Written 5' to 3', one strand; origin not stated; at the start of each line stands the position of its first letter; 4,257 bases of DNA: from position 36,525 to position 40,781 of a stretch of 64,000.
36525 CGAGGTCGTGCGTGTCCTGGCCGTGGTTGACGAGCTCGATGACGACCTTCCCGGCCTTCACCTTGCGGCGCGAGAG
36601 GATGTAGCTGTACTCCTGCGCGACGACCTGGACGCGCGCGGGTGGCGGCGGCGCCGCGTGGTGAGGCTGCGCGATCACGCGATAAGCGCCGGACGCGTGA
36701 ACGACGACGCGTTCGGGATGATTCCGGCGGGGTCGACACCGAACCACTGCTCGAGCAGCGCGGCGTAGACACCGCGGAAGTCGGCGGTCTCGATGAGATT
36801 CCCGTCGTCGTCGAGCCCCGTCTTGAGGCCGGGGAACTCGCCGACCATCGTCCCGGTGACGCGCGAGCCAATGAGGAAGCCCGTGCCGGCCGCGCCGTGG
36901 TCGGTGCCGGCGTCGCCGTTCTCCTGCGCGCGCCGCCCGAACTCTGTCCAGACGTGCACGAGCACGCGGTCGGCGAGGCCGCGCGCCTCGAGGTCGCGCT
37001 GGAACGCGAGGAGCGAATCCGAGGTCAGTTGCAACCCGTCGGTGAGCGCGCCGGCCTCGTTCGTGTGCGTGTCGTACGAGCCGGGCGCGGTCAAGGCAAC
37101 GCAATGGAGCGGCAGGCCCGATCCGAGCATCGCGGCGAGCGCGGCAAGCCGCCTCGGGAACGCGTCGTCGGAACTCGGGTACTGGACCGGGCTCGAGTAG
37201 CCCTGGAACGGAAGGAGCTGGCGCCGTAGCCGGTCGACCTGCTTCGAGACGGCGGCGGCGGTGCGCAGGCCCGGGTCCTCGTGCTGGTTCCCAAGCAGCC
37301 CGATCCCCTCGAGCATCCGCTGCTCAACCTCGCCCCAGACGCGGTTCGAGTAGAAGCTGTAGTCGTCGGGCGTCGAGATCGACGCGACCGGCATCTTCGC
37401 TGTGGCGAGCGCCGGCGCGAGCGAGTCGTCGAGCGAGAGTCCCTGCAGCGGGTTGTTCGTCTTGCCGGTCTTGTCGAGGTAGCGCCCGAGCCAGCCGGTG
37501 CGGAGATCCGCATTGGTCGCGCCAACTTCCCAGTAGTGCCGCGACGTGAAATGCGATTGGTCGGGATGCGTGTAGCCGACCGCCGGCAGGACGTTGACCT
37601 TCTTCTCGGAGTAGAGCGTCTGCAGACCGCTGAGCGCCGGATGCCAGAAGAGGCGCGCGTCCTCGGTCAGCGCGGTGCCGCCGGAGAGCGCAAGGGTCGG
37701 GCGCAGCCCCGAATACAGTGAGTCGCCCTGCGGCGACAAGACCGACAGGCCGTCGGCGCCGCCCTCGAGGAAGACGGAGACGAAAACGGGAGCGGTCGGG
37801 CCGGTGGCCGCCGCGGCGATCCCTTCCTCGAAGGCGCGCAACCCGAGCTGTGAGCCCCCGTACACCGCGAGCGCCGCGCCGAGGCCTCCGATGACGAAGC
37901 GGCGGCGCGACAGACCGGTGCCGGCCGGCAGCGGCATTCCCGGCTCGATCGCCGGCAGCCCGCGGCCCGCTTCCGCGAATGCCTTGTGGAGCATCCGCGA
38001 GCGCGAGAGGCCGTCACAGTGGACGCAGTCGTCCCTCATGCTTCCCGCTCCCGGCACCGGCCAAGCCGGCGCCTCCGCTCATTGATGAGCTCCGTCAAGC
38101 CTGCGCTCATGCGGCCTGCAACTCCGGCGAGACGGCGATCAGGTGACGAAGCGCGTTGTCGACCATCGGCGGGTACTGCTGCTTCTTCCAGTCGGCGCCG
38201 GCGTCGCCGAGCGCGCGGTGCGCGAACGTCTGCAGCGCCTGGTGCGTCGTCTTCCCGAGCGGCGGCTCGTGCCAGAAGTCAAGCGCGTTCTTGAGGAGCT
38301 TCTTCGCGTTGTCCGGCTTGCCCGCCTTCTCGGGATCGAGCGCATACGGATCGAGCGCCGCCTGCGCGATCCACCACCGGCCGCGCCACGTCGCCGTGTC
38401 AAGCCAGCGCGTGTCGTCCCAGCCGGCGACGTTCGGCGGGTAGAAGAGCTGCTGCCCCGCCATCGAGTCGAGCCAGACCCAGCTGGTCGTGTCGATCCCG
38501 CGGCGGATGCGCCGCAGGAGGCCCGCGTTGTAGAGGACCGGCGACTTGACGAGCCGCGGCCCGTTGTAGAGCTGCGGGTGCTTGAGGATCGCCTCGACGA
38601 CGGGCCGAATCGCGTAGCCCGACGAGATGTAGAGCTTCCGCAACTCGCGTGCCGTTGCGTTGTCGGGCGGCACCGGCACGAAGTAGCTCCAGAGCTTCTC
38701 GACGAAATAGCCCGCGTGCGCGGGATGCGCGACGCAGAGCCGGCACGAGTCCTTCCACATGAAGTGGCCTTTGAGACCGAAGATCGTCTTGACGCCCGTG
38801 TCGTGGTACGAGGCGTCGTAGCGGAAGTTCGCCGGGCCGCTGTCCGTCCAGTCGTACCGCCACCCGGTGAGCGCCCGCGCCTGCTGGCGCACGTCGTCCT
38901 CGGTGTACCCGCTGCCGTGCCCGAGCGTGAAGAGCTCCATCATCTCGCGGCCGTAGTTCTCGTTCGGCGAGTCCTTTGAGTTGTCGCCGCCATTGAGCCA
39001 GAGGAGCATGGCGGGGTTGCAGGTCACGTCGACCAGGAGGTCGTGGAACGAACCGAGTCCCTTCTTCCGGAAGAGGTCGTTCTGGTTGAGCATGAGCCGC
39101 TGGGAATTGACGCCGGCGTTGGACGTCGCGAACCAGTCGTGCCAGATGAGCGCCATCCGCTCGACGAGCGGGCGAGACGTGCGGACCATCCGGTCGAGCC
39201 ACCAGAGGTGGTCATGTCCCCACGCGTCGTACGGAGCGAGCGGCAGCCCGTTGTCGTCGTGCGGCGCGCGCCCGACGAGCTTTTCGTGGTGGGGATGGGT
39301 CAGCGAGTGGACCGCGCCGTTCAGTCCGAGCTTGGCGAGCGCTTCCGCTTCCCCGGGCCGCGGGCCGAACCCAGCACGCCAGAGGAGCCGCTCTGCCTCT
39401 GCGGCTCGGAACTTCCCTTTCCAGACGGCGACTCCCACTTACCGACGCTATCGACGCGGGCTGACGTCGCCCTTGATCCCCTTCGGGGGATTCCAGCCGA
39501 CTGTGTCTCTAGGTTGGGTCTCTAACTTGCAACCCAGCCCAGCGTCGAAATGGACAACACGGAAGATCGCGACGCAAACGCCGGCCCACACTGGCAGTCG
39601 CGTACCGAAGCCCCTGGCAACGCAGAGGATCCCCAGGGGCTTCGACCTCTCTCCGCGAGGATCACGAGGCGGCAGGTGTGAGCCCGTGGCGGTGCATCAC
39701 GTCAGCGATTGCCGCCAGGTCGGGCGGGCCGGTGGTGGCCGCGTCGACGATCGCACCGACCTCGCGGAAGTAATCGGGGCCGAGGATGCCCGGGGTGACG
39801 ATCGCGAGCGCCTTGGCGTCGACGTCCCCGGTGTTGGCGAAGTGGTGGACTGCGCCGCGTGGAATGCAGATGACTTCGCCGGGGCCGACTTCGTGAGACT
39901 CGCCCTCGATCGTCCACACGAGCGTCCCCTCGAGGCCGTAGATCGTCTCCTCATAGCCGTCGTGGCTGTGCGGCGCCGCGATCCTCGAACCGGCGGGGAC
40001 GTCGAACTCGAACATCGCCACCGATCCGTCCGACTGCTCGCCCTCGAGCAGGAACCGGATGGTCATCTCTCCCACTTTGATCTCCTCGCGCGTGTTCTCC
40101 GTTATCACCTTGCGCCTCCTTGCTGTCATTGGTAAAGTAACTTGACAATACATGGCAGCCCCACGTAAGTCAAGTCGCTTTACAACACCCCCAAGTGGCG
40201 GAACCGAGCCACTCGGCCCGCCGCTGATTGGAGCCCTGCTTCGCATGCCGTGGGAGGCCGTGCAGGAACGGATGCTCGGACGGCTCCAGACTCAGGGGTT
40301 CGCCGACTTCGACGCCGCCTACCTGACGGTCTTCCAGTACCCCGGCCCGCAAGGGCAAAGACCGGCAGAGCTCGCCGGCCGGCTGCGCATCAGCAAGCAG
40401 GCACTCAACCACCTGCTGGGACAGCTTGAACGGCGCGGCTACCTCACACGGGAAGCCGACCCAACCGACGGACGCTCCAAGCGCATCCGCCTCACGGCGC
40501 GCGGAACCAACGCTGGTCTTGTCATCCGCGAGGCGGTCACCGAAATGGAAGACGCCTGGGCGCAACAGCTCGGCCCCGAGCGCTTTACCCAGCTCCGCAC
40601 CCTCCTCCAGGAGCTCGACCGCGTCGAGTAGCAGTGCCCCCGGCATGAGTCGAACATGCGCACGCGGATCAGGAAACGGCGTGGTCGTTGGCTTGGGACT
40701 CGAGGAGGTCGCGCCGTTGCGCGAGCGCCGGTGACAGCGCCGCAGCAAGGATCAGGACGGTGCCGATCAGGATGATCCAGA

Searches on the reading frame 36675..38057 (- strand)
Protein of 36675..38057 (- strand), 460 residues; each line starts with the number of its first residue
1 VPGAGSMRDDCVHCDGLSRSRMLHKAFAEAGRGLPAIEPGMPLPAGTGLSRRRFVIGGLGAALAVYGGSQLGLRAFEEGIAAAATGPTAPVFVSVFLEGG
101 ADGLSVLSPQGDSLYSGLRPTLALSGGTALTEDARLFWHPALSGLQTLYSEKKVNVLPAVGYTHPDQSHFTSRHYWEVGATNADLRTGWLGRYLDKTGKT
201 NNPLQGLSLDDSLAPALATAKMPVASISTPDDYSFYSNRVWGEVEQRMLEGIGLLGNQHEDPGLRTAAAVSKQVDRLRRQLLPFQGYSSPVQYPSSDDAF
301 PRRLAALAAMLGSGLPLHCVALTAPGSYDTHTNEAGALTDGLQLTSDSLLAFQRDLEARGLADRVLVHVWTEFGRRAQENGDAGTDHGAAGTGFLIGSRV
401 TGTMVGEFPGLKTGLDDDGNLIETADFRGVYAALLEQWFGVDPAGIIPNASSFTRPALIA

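Call 9: search_protein_families(library=pfam, proteins=[window:36675-38057:-], max_evalue=0.01)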
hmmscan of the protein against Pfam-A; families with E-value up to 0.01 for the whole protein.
window:36675-38057:- (460 aa): 1 family
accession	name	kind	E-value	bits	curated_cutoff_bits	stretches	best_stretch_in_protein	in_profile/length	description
PF07394.17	DUF1501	-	2.8e-21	76.6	27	1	178-418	120-346/390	Protein of unknown function (DUF1501)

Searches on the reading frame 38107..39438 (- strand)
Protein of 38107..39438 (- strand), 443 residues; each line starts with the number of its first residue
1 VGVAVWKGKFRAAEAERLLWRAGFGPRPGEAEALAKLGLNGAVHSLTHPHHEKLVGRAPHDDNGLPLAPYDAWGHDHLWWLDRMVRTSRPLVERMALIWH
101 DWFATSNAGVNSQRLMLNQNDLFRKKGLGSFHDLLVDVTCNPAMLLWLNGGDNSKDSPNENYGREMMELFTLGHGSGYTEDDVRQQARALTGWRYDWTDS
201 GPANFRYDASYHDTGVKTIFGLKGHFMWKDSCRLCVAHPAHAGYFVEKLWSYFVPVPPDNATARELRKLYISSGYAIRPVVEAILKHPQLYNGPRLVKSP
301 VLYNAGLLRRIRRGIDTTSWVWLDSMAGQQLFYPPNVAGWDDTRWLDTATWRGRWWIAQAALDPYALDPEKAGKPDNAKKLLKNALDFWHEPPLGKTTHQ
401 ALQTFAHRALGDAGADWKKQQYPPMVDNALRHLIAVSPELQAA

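Call 9: search_protein_families(library=pfam, proteins=[window:38107-39438:-], max_evalue=0.01)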
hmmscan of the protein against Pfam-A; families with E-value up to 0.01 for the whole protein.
window:38107-39438:- (443 aa): 1 family
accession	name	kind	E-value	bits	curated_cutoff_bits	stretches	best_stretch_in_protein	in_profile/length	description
PF08811.16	DUF1800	-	4.9e-95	319.6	26.1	1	17-441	1-418/419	Protein of unknown function (DUF1800)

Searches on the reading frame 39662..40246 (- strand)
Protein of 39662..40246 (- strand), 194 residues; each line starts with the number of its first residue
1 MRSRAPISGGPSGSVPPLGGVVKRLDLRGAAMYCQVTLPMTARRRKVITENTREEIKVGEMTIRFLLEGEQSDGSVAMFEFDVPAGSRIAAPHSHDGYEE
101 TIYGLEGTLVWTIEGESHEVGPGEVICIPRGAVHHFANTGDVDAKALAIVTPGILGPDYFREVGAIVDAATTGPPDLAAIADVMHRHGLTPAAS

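Call 9: search_protein_families(library=pfam, proteins=[window:39662-40246:-], max_evalue=0.01)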
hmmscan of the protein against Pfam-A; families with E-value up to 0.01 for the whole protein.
window:39662-40246:- (194 aa): 4 families
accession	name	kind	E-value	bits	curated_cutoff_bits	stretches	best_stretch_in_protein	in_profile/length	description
PF07883.17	Cupin_2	-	9.8e-19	67.3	27.2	1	80-150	2-70/70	Cupin domain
PF00190.28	Cupin_1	-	4.2e-07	30.1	22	1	75-149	32-112/151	Cupin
PF02311.25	AraC_binding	-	1.7e-05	25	21.1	1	91-144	17-69/135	AraC-like ligand binding domain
PF06249.18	EutQ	-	0.0023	18.1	21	1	98-142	95-139/152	Ethanolamine utilisation protein EutQ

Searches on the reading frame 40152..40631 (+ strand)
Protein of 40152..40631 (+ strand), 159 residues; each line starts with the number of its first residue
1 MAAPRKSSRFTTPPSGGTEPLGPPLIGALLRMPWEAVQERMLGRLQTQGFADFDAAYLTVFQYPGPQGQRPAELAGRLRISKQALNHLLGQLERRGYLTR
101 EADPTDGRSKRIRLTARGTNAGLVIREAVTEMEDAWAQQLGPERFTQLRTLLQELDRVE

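Call 9: search_protein_families(library=pfam, proteins=[window:40152-40631:+], max_evalue=0.01)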
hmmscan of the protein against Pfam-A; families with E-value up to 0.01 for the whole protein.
window:40152-40631:+ (159 aa): 7 families
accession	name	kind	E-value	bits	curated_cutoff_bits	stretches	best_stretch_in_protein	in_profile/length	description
PF12802.13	MarR_2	-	2e-11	44.3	27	1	69-109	21-61/61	MarR family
PF01047.28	MarR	-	3.5e-08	33.6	24.6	1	68-109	17-58/59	MarR family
PF13463.12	HTH_27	-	8.2e-08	32.9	22.2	1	71-118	21-68/68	Winged helix DNA-binding domain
PF22665.2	DUF6293_C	-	0.00043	21.1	27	1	86-121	65-97/101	DUF6293 C-terminal winged helix domain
PF01638.23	HxlR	-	0.0039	17.4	20.8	0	69-138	19-84/91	HxlR-like helix-turn-helix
PF13412.12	HTH_24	-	0.0043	17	21.9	1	72-98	21-47/48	Winged helix-turn-helix DNA-binding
PF09339.16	HTH_IclR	-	0.0071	16.5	22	0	66-101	16-51/52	IclR helix-turn-helix domain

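Call 45: find_homologous_proteins(query=window:40152-40631:+, max_evalue=1e-10)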
Query window:40152-40631:+ (159 aa): 5120 proteins with E <= 1e-10 among 5257 candidates; the best 120 are listed.
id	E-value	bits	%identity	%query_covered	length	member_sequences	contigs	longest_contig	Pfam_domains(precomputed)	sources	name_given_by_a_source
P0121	1.1e-86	307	90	100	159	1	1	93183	PF01047.29,PF13463.13,PF12802.14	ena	-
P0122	1.1e-82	294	87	99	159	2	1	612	PF01047.29,PF13463.13,PF12802.14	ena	-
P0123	2.9e-81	289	85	99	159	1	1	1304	PF01047.29,PF13463.13,PF12802.14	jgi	jgi:DNA-binding MarR family transcriptional regulator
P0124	8.6e-81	287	86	97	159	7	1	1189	PF01047.29,PF13463.13,PF12802.14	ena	-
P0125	1.5e-80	287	84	100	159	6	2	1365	PF01047.29,PF13463.13,PF12802.14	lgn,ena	-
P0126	9.8e-80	284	87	95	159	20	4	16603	PF01047.29,PF13463.13,PF12802.14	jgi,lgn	jgi:DNA-binding MarR family transcriptional regulator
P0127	3.7e-79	282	84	99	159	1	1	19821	PF01047.29,PF13463.13,PF12802.14,PF22665.4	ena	-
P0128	6.9e-79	281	85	97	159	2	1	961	PF01047.29,PF13463.13,PF12802.14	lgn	-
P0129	1.2e-78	281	85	97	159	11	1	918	PF01047.29,PF13463.13,PF12802.14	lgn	-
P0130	2.5e-78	279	82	99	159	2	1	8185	PF01047.29,PF13463.13,PF12802.14,PF22665.4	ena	-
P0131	5.7e-78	278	86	95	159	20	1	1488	PF01047.29,PF13463.13,PF12802.14,PF22665.4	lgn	-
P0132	1.8e-77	277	84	96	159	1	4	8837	PF01047.29,PF13463.13,PF12802.14,PF22665.4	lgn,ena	-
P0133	1.0e-76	274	100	81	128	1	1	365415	PF01047.29,PF13463.13,PF12802.14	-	-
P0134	1.3e-76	274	81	99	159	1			PF01047.29,PF13463.13,PF12802.14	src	-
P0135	8.4e-76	271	79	99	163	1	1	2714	PF01047.29,PF13463.13,PF12802.14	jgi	jgi:DNA-binding MarR family transcriptional regulator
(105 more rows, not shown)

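Call 46: find_encoding_contigs(protein=P0121, flank=10000, max_places=3)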
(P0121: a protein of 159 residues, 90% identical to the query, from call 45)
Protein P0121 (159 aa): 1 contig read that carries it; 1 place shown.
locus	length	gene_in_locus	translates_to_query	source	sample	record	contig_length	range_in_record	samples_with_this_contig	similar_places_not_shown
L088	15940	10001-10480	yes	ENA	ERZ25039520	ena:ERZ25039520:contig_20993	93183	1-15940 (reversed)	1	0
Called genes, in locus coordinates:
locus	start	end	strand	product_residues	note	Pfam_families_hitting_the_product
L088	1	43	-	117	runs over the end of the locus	PF03473:MOSC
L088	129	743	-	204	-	-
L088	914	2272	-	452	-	PF02518:HATPase_c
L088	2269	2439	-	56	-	PF00486:Trans_reg_C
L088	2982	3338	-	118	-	-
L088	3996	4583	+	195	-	PF03537:Glyco_hydro_114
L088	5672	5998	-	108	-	-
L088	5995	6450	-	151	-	PF07394:DUF1501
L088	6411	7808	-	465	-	PF08811:DUF1800 (weak)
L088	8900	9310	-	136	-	PF02311:AraC_binding, PF05899:Cupin_3 (weak), PF07883:Cupin_2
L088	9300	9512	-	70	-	-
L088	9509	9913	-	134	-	PF00190:Cupin_1, PF07883:Cupin_2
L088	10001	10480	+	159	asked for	PF01047:MarR, PF12802:MarR_2, PF13463:HTH_27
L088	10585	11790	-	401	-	PF01828:Peptidase_A4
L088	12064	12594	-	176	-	-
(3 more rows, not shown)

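Call 47: find_encoding_contigs(protein=P0127, flank=10000, max_places=3)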
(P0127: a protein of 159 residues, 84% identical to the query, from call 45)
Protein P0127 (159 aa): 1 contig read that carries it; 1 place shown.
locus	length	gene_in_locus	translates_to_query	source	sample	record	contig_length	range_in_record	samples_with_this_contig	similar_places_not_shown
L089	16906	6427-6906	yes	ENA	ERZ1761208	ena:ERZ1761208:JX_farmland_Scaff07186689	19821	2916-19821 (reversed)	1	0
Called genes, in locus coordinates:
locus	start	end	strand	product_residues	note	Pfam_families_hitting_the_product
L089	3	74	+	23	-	?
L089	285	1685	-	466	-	PF13229:Beta_helix (weak), PF05048:NosD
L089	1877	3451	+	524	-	-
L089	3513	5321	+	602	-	PF01565:FAD_binding_4, PF00027:cNMP_binding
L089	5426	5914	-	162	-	PF00190:Cupin_1 (weak), PF07883:Cupin_2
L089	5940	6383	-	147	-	PF07883:Cupin_2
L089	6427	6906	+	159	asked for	PF22665:WHD_DUF6293 (faint), PF12802:MarR_2, PF01047:MarR, PF13463:HTH_27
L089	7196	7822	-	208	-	PF00440:TetR_N, PF16925:TetR_C_13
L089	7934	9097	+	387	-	PF07690:MFS_1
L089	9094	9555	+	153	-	PF08327:AHSA1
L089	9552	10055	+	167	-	PF10604:Polyketide_cyc2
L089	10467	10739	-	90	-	-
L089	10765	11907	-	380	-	PF13433:Peripla_BP_5, PF13458:Peripla_BP_6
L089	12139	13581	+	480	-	PF13487:HD_5, PF01966:HD, PF00196:GerE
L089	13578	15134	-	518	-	PF00672:HAMP, PF00512:HisKA, PF02518:HATPase_c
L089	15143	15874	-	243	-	PF00072:Response_reg, PF00486:Trans_reg_C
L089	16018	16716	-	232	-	PF00005:ABC_tran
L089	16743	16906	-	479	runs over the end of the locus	PF12704:MacB_PCD, PF02687:FtsX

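Call 48: find_encoding_contigs(protein=P0126, flank=10000, max_places=4)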
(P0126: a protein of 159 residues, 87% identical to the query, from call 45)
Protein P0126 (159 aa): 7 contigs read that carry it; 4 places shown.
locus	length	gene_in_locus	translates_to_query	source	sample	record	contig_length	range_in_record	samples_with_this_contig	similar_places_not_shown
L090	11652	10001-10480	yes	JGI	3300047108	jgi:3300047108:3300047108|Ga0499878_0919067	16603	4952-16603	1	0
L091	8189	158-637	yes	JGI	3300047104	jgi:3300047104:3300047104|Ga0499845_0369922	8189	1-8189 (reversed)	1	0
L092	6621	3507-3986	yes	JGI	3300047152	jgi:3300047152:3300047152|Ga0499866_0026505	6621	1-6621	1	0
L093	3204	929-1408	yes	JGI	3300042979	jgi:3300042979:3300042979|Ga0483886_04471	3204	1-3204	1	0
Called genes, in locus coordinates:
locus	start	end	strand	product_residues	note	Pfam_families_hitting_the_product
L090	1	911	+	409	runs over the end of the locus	PF02056:Glyco_hydro_4, PF11975:Glyco_hydro_4C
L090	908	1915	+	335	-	PF01869:BcrAD_BadFG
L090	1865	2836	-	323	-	PF00005:ABC_tran, PF13304:AAA_21 (faint), PF08352:oligo_HPY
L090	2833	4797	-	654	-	PF12911:OppC_N, PF00528:BPD_transp_1, PF13481:AAA_25 (faint), PF00005:ABC_tran, PF02463:SMC_N (weak), PF13304:AAA_21, PF08352:oligo_HPY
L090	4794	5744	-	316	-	PF00528:BPD_transp_1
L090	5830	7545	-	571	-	PF00496:SBP_bac_5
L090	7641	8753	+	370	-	PF00480:ROK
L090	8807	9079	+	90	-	-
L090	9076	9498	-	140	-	PF02311:AraC_binding (weak), PF05899:Cupin_3 (weak), PF07883:Cupin_2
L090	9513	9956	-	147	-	PF07883:Cupin_2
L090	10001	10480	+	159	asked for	PF12802:MarR_2, PF01047:MarR, PF13463:HTH_27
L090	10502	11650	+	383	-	?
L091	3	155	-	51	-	?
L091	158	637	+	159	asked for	PF12802:MarR_2, PF01047:MarR, PF13463:HTH_27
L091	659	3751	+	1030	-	PF13240:Zn_Ribbon_1 (weak), PF24463:DUF7577 (weak), PF00211:Guanylate_cyc, PF13191:AAA_16, PF13401:AAA_22 (faint), PF13424:TPR_12 (faint)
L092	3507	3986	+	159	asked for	PF12802:MarR_2, PF01047:MarR, PF13463:HTH_27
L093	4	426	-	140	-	PF12973:Cupin_7 (weak), PF05899:Cupin_3 (weak), PF02311:AraC_binding (weak), PF07883:Cupin_2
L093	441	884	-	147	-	PF07883:Cupin_2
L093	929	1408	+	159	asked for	PF12802:MarR_2, PF01047:MarR, PF13463:HTH_27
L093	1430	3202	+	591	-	?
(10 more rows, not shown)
